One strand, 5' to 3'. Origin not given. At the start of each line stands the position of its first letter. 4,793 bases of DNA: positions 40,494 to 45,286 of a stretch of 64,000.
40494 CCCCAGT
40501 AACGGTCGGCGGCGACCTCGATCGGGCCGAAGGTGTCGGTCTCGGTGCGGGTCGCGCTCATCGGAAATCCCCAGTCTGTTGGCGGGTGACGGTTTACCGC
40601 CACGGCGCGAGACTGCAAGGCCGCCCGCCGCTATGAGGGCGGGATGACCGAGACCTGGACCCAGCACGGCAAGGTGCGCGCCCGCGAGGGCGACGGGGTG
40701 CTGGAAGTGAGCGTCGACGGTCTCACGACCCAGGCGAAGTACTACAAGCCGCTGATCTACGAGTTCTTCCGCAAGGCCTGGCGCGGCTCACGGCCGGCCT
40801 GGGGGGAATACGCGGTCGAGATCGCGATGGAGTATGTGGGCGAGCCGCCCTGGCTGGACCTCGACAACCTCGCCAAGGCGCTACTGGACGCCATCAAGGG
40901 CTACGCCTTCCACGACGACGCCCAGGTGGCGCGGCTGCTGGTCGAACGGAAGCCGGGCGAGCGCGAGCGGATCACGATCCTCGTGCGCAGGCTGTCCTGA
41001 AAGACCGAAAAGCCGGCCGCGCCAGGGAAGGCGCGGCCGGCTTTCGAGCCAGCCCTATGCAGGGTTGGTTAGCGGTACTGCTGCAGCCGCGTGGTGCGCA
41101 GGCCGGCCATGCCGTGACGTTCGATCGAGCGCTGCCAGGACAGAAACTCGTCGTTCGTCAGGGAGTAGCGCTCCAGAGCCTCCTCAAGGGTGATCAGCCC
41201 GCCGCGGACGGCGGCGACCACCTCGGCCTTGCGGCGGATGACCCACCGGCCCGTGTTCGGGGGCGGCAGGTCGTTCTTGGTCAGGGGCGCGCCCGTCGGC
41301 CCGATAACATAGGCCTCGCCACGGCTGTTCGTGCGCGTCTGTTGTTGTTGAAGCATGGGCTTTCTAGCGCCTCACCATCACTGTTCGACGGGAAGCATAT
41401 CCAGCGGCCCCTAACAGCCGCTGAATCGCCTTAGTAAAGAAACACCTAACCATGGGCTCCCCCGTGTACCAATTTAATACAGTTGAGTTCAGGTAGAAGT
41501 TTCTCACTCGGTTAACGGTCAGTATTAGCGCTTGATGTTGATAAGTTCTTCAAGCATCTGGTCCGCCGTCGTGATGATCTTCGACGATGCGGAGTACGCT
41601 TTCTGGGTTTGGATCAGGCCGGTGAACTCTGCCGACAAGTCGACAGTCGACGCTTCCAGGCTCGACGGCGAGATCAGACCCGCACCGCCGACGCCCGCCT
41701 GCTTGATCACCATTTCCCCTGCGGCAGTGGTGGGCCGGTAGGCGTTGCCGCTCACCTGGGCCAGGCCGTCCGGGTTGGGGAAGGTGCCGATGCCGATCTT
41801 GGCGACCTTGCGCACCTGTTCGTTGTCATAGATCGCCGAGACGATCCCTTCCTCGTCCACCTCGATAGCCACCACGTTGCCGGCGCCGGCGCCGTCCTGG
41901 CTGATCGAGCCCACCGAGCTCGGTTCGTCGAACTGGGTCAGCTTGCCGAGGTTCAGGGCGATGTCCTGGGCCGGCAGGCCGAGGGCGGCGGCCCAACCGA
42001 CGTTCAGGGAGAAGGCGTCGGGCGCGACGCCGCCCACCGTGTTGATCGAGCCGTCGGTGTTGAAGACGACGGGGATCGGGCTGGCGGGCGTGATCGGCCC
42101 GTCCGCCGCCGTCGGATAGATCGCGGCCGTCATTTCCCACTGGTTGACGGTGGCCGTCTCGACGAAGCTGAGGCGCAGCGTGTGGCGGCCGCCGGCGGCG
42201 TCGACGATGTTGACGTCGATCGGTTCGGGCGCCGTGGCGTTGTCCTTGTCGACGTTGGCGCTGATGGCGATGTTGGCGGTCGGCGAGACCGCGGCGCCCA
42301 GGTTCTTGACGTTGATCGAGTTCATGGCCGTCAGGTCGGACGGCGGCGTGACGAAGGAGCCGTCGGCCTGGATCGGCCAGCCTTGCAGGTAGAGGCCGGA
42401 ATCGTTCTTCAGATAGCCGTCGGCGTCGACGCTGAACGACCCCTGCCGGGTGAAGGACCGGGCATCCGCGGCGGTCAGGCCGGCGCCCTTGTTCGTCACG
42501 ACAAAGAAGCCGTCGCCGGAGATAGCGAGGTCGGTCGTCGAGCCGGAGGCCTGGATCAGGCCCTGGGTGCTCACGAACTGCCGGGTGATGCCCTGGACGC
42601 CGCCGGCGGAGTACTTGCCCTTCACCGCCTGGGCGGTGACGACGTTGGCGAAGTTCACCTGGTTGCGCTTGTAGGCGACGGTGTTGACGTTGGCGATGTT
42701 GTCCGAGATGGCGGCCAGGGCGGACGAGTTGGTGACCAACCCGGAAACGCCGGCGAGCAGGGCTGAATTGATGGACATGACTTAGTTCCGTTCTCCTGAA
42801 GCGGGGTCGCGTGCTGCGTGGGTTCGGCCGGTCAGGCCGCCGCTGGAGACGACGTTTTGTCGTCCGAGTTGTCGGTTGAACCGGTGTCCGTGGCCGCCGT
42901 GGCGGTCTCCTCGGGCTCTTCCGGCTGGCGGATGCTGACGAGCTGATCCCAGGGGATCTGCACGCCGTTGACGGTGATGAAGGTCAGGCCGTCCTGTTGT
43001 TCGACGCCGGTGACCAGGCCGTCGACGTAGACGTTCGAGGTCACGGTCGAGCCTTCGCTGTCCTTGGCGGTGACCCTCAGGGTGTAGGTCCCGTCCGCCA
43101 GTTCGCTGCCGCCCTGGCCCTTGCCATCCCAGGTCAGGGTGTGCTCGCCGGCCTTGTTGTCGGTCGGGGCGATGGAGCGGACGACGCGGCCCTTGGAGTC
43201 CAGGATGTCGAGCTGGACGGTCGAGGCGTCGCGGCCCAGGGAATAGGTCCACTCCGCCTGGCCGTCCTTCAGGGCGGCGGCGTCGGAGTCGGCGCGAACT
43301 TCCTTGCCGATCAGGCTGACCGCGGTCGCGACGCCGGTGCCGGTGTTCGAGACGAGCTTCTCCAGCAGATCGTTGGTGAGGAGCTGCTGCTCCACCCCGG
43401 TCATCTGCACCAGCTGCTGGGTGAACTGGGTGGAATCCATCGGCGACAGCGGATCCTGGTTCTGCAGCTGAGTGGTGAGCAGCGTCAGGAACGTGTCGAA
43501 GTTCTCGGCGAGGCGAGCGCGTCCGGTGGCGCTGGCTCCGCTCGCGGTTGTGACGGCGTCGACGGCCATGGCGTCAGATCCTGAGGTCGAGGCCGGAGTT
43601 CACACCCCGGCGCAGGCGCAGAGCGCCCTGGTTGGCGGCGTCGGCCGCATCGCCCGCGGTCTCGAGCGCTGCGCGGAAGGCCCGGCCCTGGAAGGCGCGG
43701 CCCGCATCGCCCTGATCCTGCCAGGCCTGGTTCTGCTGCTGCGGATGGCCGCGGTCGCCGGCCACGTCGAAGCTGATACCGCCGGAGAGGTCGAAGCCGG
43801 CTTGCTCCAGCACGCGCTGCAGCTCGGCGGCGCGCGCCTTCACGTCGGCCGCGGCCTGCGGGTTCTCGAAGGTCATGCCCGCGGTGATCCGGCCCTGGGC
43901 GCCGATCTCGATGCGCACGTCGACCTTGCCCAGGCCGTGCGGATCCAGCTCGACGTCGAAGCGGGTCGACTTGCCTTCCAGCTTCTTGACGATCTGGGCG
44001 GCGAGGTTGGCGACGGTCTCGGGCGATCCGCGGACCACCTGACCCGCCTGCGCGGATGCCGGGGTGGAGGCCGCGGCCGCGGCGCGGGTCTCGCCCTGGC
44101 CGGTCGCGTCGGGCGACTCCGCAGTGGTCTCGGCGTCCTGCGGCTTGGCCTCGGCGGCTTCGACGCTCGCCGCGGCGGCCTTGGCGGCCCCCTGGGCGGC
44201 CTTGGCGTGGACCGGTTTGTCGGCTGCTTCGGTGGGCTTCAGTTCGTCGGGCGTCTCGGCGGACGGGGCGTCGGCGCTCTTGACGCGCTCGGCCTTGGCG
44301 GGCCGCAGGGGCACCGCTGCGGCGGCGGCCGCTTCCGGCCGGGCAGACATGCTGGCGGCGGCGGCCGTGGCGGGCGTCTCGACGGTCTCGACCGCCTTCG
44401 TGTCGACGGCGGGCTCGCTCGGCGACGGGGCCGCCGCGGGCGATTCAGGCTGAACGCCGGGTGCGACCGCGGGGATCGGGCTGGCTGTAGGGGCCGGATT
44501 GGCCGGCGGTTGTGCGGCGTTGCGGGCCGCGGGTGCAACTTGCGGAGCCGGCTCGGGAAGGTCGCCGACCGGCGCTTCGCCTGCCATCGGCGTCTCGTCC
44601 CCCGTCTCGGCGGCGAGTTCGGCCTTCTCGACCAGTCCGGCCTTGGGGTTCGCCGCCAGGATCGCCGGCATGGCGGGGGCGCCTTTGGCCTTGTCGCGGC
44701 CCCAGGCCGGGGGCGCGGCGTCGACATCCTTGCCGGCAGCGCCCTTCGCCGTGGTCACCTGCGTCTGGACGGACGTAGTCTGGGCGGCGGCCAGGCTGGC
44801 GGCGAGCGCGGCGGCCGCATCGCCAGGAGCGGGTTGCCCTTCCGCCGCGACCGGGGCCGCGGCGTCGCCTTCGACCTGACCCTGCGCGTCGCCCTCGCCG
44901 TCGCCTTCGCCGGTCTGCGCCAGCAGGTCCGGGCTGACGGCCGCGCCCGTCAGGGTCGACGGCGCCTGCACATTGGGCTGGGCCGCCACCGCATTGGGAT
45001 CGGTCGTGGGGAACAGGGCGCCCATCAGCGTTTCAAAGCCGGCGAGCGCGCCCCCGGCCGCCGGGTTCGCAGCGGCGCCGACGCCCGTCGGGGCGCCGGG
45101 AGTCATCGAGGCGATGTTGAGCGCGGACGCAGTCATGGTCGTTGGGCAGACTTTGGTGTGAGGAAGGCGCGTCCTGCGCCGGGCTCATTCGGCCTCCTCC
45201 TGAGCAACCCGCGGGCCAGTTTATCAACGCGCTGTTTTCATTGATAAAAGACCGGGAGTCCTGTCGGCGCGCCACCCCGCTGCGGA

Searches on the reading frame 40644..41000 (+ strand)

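Call 55: search_protein_families(library=pfam, proteins=[window:40644-41000:+], max_evalue=0.00001)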
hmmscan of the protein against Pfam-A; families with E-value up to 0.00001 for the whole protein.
window:40644-41000:+ (118 aa): 1 family
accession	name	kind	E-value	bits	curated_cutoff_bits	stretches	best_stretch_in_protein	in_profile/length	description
PF05866.16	RusA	-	5.3e-11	43.6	22.8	1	71-114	80-123/124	Endodeoxyribonuclease RusA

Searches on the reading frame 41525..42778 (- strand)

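Call 55: search_protein_families(library=pfam, proteins=[window:41525-42778:-], max_evalue=0.00001)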
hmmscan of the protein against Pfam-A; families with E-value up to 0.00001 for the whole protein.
window:41525-42778:- (417 aa): 4 families
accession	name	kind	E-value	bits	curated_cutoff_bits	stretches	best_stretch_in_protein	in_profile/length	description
PF07559.19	FlgE_D2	-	1.5e-15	58.4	22.7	1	176-296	13-141/142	Flagellar basal body protein FlaE D2 domain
PF06429.18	Flg_bbr_C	-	1.3e-13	50.6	23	1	373-415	4-46/46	Flagellar basal body rod FlgEFG protein C-terminal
PF22692.1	LlgE_F_G_D1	-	2.4e-11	44.1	27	1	85-161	1-60/64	Flagellar hook protein FlgE/F/G D1 domain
PF00460.25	Flg_bb_rod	-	1.3e-06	28.7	20.7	1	7-37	1-31/31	Flagella basal body rod protein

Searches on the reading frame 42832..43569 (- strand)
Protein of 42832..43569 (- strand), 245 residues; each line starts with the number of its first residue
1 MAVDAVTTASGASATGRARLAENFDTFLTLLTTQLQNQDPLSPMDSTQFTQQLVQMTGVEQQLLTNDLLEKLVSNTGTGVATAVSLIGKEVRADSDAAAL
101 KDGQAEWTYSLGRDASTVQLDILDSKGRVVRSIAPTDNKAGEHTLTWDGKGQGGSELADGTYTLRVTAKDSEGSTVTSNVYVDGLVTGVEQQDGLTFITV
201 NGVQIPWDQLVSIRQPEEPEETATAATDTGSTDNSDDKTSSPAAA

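Call 55: search_protein_families(library=pfam, proteins=[window:42832-43569:-], max_evalue=0.00001)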
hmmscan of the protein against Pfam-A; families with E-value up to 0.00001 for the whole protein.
window:42832-43569:- (245 aa): 3 families
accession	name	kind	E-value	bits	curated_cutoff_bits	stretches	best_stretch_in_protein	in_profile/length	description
PF13860.13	FlgD_ig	-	7.8e-20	71.1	27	1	101-171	6-78/79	FlgD Ig-like domain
PF03963.19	FlgD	-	1.1e-19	70.8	27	1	6-70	10-74/75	Flagellar hook capping protein - N-terminal region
PF13861.12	FLgD_tudor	-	8e-08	32.8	26.9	1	82-209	5-56/58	FlgD Tudor-like domain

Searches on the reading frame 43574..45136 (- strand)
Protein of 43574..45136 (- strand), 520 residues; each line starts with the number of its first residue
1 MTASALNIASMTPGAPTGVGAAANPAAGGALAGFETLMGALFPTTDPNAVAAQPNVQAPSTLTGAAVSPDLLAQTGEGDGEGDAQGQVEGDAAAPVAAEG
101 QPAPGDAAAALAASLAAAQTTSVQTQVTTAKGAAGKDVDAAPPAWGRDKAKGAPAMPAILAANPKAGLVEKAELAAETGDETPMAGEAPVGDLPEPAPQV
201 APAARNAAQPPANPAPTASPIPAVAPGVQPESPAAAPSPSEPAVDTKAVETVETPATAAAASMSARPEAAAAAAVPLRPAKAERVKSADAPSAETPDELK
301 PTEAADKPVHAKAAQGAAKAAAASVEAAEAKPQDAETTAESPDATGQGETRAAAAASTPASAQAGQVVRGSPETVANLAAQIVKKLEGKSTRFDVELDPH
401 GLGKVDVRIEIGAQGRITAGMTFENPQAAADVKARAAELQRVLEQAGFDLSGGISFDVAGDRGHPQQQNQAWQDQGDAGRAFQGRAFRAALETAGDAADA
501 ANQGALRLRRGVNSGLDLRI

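Call 55: search_protein_families(library=pfam, proteins=[window:43574-45136:-], max_evalue=0.00001)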
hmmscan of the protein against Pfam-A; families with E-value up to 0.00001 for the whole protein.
window:43574-45136:- (520 aa): 1 family
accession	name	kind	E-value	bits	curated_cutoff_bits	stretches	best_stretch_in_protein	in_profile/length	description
PF02120.21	Flg_hook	-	6e-11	42.5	29.8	1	381-459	3-79/85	Flagellar hook-length control protein FliK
